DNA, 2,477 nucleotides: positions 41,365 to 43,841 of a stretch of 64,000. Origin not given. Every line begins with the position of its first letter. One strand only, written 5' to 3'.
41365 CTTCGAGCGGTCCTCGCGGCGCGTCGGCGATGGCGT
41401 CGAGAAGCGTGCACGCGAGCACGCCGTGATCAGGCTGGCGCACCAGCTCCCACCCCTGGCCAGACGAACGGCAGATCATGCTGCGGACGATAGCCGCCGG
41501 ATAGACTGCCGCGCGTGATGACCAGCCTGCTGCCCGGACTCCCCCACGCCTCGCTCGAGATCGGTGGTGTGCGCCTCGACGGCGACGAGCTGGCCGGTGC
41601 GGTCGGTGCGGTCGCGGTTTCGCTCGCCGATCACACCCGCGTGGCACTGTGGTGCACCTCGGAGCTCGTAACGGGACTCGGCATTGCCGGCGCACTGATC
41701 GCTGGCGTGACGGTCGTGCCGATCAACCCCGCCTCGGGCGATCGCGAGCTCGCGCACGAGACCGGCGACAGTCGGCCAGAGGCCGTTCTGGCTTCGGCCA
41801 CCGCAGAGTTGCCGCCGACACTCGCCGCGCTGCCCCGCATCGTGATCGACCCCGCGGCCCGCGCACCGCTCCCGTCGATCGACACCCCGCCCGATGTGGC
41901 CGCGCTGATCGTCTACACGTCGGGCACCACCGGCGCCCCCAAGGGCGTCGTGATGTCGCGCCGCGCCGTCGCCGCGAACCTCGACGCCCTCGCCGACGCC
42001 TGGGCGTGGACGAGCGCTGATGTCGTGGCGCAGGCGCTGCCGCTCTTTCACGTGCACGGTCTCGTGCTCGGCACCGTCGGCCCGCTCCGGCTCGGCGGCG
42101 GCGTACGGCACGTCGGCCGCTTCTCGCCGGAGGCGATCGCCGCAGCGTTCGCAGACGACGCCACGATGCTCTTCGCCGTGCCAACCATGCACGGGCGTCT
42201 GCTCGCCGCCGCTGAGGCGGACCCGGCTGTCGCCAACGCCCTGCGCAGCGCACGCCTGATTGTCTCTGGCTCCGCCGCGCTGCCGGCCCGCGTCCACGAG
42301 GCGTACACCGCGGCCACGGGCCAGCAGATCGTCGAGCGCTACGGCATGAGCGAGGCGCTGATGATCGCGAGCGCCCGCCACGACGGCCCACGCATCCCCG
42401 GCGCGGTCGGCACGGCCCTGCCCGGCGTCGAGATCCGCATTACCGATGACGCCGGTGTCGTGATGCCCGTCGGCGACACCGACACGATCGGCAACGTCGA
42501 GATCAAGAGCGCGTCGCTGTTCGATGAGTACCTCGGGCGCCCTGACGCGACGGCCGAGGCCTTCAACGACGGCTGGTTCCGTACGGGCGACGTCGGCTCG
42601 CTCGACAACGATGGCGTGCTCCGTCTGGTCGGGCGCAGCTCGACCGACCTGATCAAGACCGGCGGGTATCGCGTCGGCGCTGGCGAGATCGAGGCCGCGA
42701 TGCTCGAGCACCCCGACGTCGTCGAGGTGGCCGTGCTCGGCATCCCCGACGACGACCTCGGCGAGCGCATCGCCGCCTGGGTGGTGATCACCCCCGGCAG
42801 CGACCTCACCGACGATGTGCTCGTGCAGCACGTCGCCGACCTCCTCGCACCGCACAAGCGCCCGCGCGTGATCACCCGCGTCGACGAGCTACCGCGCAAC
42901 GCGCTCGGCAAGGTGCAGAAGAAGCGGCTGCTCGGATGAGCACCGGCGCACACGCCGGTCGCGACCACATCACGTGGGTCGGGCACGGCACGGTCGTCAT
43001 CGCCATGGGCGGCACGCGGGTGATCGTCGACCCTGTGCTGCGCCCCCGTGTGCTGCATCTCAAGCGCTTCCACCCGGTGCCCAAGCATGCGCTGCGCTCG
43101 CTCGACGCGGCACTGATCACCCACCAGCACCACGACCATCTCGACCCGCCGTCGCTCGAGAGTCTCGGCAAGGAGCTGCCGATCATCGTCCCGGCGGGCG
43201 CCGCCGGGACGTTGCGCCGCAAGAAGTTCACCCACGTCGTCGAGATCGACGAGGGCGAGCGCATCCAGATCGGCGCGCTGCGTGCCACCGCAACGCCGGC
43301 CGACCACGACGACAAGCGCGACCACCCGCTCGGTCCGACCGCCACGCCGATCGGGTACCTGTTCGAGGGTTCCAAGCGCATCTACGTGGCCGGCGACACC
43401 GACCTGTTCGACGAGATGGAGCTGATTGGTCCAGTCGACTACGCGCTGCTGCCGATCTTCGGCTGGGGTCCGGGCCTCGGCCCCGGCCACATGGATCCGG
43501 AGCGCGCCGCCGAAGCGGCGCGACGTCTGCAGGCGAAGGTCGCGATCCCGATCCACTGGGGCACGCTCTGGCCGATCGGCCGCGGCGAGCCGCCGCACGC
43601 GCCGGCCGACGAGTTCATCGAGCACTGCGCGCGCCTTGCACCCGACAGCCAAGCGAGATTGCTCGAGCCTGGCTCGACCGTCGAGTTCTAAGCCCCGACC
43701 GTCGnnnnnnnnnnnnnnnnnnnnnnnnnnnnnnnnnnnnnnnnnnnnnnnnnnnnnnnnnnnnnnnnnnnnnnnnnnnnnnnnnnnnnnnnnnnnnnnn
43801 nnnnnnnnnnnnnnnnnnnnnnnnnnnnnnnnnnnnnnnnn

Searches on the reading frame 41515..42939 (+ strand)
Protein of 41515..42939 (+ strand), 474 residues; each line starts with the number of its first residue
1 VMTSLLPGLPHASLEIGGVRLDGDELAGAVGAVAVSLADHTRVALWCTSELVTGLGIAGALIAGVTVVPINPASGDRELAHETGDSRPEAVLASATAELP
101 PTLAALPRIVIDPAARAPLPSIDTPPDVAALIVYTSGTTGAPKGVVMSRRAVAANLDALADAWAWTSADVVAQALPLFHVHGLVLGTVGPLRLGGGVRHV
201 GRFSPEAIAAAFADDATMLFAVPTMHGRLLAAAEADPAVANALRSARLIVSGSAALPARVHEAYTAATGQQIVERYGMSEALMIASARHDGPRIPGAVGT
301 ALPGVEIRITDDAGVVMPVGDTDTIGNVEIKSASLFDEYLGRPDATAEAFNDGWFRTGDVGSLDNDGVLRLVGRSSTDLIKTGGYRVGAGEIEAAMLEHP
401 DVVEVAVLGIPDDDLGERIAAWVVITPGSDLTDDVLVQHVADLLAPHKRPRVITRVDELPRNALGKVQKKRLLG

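Call 17: search_protein_families(library=pfam, proteins=[window:41515-42939:+], max_evalue=0.001)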
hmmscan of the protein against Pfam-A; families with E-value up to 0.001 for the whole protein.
window:41515-42939:+ (474 aa): 2 families
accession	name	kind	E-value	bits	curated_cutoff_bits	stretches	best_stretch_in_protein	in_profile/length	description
PF00501.34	AMP-binding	-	1.5e-50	172.5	29.9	1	35-340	36-384/384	AMP-binding enzyme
PF13193.12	AMP-binding_C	-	2.1e-19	70.6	24.5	1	391-466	1-76/76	AMP-binding enzyme C-terminal domain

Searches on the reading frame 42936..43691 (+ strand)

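Call 17: search_protein_families(library=pfam, proteins=[window:42936-43691:+], max_evalue=0.001)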
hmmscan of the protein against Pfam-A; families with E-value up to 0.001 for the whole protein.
window:42936-43691:+ (251 aa): 3 families
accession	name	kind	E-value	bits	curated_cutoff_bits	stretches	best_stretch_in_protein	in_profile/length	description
PF12706.13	Lactamase_B_2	-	9.6e-38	130.2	27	1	27-208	1-200/200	Beta-lactamase superfamily domain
PF13483.12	Lactamase_B_3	-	6.8e-21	75.3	24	1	12-207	2-160/160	Beta-lactamase superfamily domain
PF00753.33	Lactamase_B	-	0.00094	19.6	22.7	0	132-207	128-196/196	Metallo-beta-lactamase superfamily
